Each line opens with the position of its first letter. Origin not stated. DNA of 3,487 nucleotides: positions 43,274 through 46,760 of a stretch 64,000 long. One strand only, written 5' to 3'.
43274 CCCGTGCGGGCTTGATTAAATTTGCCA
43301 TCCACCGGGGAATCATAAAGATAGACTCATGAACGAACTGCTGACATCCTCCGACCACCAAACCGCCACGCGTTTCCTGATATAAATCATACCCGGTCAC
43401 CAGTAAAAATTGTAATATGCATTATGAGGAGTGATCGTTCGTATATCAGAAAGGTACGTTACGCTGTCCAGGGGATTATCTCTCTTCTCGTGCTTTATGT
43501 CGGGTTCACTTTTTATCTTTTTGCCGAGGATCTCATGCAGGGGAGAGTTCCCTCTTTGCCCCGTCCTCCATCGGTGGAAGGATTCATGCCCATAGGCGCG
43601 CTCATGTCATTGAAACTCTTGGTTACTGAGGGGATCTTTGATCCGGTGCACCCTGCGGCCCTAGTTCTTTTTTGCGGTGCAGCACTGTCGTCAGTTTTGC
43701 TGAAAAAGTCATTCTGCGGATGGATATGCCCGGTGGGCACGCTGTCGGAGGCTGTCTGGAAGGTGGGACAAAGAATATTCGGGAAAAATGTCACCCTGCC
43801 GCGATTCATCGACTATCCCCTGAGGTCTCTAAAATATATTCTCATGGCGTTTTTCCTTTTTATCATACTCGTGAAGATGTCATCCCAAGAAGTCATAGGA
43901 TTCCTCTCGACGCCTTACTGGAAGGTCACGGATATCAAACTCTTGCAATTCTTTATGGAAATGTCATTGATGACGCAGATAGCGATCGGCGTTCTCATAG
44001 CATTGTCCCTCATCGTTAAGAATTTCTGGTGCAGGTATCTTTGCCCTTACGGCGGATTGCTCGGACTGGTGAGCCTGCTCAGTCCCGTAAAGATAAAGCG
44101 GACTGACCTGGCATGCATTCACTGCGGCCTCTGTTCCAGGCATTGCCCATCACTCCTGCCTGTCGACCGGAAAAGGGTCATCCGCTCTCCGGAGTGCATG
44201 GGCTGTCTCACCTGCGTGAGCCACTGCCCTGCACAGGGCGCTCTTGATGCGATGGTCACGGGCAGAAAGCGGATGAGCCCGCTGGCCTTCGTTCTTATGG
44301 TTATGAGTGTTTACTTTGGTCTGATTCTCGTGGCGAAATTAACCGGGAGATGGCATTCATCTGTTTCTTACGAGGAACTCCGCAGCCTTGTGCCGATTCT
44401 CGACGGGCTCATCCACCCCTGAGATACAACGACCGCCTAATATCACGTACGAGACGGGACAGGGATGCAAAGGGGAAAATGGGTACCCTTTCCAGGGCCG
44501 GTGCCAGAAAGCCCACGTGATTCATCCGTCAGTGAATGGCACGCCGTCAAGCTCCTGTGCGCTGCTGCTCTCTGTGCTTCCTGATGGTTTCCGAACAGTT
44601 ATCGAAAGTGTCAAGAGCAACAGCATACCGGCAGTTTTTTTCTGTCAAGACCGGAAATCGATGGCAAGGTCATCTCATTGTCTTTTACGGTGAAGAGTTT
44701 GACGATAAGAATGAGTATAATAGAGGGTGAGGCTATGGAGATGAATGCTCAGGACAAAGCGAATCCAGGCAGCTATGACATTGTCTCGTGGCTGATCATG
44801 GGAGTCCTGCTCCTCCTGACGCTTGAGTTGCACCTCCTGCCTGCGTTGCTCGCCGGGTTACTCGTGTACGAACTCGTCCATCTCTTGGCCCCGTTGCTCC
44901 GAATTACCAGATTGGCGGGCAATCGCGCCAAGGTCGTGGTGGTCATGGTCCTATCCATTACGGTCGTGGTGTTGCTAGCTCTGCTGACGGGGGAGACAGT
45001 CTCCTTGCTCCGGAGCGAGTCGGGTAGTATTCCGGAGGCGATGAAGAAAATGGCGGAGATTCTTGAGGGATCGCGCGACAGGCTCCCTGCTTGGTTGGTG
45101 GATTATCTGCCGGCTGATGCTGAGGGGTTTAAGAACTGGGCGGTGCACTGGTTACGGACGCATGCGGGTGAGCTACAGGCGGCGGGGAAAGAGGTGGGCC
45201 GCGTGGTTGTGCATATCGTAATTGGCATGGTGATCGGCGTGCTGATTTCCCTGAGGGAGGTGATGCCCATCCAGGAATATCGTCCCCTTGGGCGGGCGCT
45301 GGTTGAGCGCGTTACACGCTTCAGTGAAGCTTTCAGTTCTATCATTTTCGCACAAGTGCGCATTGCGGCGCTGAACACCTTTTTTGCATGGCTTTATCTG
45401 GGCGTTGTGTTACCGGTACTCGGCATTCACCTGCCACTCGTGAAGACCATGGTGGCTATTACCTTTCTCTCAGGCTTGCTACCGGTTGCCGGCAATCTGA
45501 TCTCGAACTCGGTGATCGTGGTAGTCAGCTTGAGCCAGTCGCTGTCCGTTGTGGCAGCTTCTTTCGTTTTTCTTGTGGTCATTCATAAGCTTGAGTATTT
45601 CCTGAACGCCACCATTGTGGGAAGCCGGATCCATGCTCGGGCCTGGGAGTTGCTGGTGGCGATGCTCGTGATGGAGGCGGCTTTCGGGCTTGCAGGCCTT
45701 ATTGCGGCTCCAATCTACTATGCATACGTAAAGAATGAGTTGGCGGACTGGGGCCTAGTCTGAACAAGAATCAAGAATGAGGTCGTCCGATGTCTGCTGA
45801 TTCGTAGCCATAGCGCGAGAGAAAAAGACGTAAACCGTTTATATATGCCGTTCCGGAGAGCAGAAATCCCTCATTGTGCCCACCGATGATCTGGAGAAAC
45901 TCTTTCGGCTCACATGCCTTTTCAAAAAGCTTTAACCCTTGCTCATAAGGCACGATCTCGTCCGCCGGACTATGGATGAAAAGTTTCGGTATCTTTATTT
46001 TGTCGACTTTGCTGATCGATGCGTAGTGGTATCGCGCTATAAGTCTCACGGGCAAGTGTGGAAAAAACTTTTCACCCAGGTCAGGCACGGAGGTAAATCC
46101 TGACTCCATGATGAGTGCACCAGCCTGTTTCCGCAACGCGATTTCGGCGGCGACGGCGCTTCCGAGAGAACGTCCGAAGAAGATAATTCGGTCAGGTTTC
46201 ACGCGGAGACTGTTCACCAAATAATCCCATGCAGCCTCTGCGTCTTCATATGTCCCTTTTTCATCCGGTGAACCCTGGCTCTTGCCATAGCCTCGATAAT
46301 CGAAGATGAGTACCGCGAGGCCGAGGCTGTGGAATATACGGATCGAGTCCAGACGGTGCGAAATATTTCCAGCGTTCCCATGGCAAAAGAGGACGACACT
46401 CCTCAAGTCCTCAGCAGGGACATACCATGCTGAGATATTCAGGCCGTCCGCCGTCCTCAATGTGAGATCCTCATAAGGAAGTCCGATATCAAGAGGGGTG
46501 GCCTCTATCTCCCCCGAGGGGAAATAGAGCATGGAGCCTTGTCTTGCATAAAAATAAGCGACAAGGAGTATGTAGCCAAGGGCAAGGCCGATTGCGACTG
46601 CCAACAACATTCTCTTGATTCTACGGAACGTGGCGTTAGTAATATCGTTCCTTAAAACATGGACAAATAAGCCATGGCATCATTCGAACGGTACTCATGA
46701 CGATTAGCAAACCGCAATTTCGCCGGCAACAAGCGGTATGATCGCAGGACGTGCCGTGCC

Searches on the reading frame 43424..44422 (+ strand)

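Call 14: search_protein_families(library=pfam, proteins=[window:43424-44422:+], max_evalue=0.00001)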
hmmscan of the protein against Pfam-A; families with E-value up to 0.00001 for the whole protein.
window:43424-44422:+ (332 aa): 3 families
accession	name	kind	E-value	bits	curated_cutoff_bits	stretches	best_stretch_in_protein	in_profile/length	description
PF12801.12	Fer4_5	-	2.2e-19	69.6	22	2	75-121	1-47/48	4Fe-4S binding domain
PF13237.11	Fer4_10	-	7.8e-09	35.8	25.5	1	224-269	2-53/53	4Fe-4S dicluster domain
PF00037.32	Fer4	-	3e-06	27.3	21.1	0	230-242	7-19/24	4Fe-4S binding domain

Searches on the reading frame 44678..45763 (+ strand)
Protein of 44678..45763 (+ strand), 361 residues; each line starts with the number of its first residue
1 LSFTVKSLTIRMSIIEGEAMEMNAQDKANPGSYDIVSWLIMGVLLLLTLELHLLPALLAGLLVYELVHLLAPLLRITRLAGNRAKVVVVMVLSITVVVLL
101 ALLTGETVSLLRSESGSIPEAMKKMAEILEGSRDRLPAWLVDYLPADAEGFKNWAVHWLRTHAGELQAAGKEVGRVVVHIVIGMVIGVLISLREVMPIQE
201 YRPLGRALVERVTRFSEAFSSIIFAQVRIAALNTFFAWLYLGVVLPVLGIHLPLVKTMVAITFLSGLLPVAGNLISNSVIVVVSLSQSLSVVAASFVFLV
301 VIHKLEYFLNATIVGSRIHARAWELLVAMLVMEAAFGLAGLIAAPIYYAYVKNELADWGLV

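Call 72: search_protein_families(library=pfam, proteins=[window:44678-45763:+], max_evalue=0.00001)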
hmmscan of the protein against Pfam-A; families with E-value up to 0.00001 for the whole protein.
window:44678-45763:+ (361 aa): 1 family
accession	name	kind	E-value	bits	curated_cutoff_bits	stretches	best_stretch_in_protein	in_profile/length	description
PF01594.21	AI-2E_transport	-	1e-11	45.1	34.3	1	36-354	5-322/327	AI-2E family transporter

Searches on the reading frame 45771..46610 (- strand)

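Call 72: search_protein_families(library=pfam, proteins=[window:45771-46610:-], max_evalue=0.00001)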
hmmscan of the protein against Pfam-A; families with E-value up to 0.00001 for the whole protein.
window:45771-46610:- (279 aa): 4 families
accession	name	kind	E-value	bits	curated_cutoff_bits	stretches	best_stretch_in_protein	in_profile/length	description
PF12146.15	Hydrolase_4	-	2.3e-14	53.7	27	1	70-175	4-113/239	Serine aminopeptidase, S33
PF00561.26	Abhydrolase_1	-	6.9e-13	49.3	25.8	1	72-161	2-90/245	alpha/beta hydrolase fold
PF00326.27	Peptidase_S9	-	1.2e-08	35.1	22.6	1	91-231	8-169/213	Prolyl oligopeptidase family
PF12697.13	Abhydrolase_6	-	1.8e-08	35.8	26.3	1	73-192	1-113/217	Alpha/beta hydrolase family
